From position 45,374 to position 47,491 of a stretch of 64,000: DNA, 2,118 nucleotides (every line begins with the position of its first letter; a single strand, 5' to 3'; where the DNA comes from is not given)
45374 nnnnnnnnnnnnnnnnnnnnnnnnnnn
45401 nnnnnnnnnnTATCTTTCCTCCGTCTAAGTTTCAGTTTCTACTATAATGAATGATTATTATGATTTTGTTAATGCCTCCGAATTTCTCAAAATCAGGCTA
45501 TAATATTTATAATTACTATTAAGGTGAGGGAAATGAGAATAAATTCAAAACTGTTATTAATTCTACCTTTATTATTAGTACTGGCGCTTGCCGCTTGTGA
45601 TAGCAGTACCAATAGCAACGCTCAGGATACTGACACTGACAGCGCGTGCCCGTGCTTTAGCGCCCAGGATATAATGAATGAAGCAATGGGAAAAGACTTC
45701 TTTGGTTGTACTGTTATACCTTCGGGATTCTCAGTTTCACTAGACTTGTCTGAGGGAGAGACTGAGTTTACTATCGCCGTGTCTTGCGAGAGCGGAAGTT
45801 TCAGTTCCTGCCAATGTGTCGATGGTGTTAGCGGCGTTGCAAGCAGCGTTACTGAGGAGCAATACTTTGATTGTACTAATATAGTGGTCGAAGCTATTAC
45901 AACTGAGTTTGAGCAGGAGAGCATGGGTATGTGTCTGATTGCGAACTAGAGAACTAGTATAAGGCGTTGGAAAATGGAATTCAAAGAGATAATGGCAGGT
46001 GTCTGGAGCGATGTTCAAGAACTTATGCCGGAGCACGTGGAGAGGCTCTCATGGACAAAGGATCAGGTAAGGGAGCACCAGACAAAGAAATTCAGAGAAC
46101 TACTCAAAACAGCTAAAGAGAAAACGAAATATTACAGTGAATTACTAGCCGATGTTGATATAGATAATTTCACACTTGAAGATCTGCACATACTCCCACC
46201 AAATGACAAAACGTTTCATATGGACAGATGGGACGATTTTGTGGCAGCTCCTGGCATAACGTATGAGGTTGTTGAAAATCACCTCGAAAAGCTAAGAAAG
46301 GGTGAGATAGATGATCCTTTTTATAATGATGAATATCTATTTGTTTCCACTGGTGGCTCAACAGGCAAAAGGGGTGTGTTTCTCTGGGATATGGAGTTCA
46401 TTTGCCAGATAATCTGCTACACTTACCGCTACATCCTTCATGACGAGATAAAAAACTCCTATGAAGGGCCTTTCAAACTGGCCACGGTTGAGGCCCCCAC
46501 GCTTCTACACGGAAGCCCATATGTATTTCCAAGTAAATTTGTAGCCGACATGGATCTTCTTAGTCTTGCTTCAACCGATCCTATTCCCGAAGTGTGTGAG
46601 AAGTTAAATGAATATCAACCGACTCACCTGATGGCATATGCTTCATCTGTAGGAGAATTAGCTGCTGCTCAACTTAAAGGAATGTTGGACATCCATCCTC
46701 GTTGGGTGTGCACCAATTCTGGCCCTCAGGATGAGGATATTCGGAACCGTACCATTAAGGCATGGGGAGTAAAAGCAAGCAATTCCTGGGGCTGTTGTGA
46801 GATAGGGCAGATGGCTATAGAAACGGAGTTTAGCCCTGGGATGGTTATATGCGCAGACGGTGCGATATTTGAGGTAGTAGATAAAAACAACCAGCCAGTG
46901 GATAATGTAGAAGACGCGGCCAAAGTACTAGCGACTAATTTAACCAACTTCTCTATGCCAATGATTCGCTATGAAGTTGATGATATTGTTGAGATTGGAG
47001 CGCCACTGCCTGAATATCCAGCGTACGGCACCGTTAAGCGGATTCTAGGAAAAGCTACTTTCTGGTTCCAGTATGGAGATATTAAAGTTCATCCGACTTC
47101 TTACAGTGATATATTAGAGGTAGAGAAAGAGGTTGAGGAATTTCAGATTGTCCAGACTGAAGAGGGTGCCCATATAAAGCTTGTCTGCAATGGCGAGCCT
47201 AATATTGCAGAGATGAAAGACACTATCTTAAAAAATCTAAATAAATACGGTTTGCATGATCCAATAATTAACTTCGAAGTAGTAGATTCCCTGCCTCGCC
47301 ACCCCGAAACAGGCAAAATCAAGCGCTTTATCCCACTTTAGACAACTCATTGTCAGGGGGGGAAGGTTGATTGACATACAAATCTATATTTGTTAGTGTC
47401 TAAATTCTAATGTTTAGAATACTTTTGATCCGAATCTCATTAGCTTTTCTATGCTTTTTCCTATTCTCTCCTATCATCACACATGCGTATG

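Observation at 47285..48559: A pLGIC gene carried on a 1.2 kb insertion flanked by 54-bp direct repeats that duplicate the 3' end of the PaaK-like gene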

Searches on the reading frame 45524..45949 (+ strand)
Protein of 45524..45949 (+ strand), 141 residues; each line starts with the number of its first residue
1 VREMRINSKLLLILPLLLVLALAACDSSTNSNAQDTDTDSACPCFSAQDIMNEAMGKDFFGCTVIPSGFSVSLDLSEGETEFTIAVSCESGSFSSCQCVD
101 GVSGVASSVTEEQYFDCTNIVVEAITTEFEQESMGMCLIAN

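Call 6: search_protein_families(library=pfam, proteins=[window:45524-45949:+], max_evalue=0.01)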
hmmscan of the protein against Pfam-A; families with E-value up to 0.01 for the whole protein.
window:45524-45949:+ (141 aa): 0 families

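Call 43: search_protein_families(library=ncbifam, proteins=[window:45524-45949:+], max_evalue=1)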
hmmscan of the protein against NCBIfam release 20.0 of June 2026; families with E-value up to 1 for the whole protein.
window:45524-45949:+ (141 aa): 5 families
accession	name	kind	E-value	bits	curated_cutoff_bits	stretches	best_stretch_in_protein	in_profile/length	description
NF038215.1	acineto_lipo_PV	hypoth_equivalog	0.011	15.4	33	1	9-38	2-31/55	NF038215 family lipoprotein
NF002827.0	PRK03002.1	equivalog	0.11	11.5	343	1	9-59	5-55/285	peptidylprolyl isomerase PrsA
NF008067.1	PRK10802.1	equivalog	0.14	12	261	1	10-40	10-37/171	peptidoglycan-associated lipoprotein Pal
NF000436.2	blaOXA-134_like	exception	0.21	10.9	570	1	9-41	2-35/276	OXA-134 family carbapenem-hydrolyzing class D beta-lactamase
NF047847.2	SS_mature_LptM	equivalog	0.67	10.1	27.7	0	8-25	5-20/31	LPS translocon maturation chaperone LptM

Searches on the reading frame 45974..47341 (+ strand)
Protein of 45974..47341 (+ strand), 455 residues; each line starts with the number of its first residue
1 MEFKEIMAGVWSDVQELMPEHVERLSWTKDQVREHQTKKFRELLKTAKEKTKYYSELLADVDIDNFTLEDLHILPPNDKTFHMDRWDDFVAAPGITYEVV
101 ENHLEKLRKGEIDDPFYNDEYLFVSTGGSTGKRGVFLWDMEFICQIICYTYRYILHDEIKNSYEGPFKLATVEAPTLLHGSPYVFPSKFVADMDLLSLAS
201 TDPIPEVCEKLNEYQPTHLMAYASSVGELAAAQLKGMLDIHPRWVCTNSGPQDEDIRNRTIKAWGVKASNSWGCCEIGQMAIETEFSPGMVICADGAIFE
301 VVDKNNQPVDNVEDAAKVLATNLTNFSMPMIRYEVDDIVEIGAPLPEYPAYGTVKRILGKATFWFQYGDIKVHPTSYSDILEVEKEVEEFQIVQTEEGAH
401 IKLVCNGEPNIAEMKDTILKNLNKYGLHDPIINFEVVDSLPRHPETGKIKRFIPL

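Call 6: search_protein_families(library=pfam, proteins=[window:45974-47341:+], max_evalue=0.01)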
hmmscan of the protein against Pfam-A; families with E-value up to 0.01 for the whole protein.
window:45974-47341:+ (455 aa): 0 families

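Call 8: find_encoding_contigs(protein=window:45974-47341:+, flank=10000, max_places=10)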
Protein window:45974-47341:+ (455 aa): no gene with exactly this product is on record in the collection.
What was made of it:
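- Tried and rejected: The exact-sequence look-up of the PaaK-like protein found nothing (call 8).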

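Call 10: find_related_loci(query=window:45974-47341:+, collection=genome_contigs, flank=10000)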
Query window:45974-47341:+ (455 aa) in genome_contigs; peptide patterns used: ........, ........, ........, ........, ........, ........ (x = any residue, [..] = any of these).
34 stretches matched a pattern; 4 encode a relative of the query (tblastn E <= 1e-3); 4 distinct loci.
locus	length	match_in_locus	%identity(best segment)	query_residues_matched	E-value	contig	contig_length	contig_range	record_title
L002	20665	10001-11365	75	1-455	0e+0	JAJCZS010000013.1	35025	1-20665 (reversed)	MAG: Deltaproteobacteria bacterium isolate OFTM111 OFTM111_12, whole genome shotgun sequence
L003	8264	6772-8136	82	1-455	0e+0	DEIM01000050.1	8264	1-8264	MAG TPA_asm: Candidatus Dadabacteria bacterium UBA2774 UBA2774_contig_34051, whole genome shotgun sequence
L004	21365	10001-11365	82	1-455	0e+0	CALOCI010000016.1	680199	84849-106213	MAG: uncultured Thermodesulfobacteriota bacterium isolate LOGT_bin.0081 genome assembly, contig: contig_20726, whole gen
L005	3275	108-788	79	229-455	3e-120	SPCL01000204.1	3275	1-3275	MAG: Thermodesulfobacteriales bacterium isolate das_tool.metabat2.12 k141_1517034, whole genome shotgun sequence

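Call 23: find_related_loci(query=A1, collection=metagenome_contigs, flank=6000)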
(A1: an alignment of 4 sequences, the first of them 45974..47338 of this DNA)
Query A1 (455 aa) in metagenome_contigs; peptide patterns used: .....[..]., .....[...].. (x = any residue, [..] = any of these).
185 stretches matched a pattern; 20 encode a relative of the query (tblastn E <= 1e-3); 20 distinct loci.
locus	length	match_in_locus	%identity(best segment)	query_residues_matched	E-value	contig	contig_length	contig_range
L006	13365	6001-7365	82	1-455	0e+0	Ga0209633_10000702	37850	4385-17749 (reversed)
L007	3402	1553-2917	80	1-455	0e+0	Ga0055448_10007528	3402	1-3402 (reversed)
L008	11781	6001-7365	77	1-455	0e+0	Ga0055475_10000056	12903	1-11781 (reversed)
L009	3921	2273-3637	77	1-455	0e+0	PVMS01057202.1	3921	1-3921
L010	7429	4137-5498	77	1-454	0e+0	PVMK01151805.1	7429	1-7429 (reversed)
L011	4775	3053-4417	76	1-455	0e+0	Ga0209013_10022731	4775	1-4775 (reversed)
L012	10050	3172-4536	76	1-455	0e+0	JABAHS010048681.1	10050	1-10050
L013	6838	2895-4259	76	1-455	0e+0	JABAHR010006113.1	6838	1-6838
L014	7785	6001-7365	75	1-455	0e+0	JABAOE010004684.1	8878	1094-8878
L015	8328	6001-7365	75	1-455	0e+0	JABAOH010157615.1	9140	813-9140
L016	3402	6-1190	83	61-455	0e+0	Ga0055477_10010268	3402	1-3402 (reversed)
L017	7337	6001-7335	58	1-445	0e+0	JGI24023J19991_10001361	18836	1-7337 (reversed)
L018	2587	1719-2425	73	1-236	2e-60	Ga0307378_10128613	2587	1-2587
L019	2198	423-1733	31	12-455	7e-58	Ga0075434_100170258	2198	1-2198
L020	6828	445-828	58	3-130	4e-46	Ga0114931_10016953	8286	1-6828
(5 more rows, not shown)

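Call 43: search_protein_families(library=ncbifam, proteins=[window:45974-47341:+], max_evalue=1)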
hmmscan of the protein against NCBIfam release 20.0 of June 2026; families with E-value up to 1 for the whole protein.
window:45974-47341:+ (455 aa): 6 families
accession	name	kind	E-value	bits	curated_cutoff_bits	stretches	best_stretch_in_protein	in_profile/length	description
NF045666.1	DVU1553_fam_AMP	equivalog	5.2e-17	61.9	300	2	201-341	168-310/331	DVU_1553 family AMP-dependent CoA ligase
NF053551.1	FlxY_rubin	equivalog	2.2e-13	49.7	520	2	255-398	217-360/424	flexirubin biosynthesis putative acyl-CoA ligase FlxY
NF041878.1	paak_haloarch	equivalog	2.2e-08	33.1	700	2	221-341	181-304/427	phenylacetate--CoA ligase PaaK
TIGR02304.1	aden_form_hyp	equivalog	2.9e-07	29.8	251.9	1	202-433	174-401/430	F390 synthetase-related protein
NF041217.1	BagE_FevW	exception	1.1e-06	27.9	800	1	252-341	204-291/424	bagremycin/ferroverdin synthetase BagE/FevW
TIGR02155.1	PA_CoA_ligase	equivalog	4.6e-06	25.4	646.3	1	246-403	201-360/422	phenylacetate--CoA ligase PaaK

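Call 44: search_solved_structures(query=window:45974-47341:+, max_evalue=1)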
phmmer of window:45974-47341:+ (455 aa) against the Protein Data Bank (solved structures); distinct sequences matched with E-value up to 1: 10.
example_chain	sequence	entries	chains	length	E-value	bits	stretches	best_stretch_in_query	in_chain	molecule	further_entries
4r1l_A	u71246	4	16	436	1.3e-05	27.8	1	246-383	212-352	Phenylacetate-coenzyme A ligase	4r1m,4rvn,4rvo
9s3l_A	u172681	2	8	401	6e-05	25.6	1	243-341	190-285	Phenylacetate-CoA ligase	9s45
2y27_A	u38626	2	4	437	7.3e-05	25.4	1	248-427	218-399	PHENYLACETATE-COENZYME A LIGASE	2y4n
6siw_A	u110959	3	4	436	0.00017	24.2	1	231-343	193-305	PaaK-like ligase (AMP-dependent synthetase and ligase) | AMP-dependent synthetase and ligase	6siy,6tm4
6siw_B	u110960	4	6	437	0.00017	24.2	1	231-343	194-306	PaaK-like ligase (AMP-dependent synthetase and ligase) | AMP-dependent synthetase and ligase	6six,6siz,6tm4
6wuq_A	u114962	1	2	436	0.00063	22.3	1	243-351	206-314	AjiA1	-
2y4o_A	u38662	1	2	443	0.015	17.8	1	250-398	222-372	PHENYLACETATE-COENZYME A LIGASE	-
1rcw_A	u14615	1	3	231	0.27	13.6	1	18-104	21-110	CT610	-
8va9_A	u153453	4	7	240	0.29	13.5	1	18-104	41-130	4-aminobenzoate synthase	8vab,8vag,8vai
9xb8_A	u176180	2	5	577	0.58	12.5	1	205-256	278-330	Fatty-acid-CoA ligase FadD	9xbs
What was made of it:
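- On PaaK / F390-synthetase-type adenylate-forming enzymes (the neighbour gene): PaaK structures match at E about 1e-5 over about 140 residues (call 44).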
